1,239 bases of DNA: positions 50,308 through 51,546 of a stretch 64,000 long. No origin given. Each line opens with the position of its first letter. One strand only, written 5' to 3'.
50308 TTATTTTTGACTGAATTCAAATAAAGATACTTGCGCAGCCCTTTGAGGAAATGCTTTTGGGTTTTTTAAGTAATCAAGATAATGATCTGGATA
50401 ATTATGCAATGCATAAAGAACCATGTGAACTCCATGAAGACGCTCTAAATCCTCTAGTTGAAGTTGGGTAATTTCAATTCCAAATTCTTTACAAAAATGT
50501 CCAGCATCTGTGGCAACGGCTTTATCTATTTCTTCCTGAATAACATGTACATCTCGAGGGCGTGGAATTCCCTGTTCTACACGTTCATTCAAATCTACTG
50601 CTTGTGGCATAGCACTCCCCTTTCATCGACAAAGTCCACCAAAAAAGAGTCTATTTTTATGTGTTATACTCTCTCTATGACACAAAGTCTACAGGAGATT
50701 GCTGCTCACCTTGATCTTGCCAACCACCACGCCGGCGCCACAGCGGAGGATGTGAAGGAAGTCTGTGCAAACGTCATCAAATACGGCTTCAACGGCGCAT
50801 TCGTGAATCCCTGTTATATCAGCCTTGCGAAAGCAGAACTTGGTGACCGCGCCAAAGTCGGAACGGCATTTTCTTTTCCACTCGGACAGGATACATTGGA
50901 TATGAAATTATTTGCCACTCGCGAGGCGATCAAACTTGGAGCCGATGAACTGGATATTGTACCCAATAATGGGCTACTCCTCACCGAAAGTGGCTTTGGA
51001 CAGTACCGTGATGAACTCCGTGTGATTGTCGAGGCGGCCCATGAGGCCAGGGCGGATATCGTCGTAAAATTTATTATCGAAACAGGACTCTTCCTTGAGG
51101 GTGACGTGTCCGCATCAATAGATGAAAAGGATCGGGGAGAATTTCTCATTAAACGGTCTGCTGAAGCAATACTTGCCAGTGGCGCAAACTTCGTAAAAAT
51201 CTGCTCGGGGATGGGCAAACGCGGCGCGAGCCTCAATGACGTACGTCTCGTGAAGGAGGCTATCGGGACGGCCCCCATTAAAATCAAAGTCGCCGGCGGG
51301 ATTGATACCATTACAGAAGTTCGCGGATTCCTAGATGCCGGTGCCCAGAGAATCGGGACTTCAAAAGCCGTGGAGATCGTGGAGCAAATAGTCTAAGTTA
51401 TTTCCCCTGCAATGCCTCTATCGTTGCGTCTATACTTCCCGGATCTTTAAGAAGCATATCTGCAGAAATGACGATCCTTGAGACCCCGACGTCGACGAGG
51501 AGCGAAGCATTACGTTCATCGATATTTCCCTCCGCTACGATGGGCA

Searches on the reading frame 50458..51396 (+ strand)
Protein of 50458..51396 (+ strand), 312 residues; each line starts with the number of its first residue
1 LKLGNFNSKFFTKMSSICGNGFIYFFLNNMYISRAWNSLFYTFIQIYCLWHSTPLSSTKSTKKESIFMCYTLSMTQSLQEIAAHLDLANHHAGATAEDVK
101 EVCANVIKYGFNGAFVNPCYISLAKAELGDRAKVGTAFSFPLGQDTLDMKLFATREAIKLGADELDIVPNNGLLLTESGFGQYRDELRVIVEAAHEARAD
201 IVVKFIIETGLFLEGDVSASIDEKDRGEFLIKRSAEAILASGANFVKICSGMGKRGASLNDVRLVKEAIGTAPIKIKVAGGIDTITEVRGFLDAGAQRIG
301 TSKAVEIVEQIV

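Call 73: search_protein_families(library=pfam, proteins=[window:50458-51396:+], max_evalue=0.001)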
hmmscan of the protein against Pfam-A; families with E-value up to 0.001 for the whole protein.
window:50458-51396:+ (312 aa): 1 family
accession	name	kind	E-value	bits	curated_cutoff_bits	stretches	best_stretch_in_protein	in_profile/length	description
PF01791.15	DeoC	-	2.5e-12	47.4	23.8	1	92-287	13-203/229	DeoC/LacD family aldolase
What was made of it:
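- In the window the only other TIM-barrel hit is a DeoC-family aldolase at 50458-51396 (call 73).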
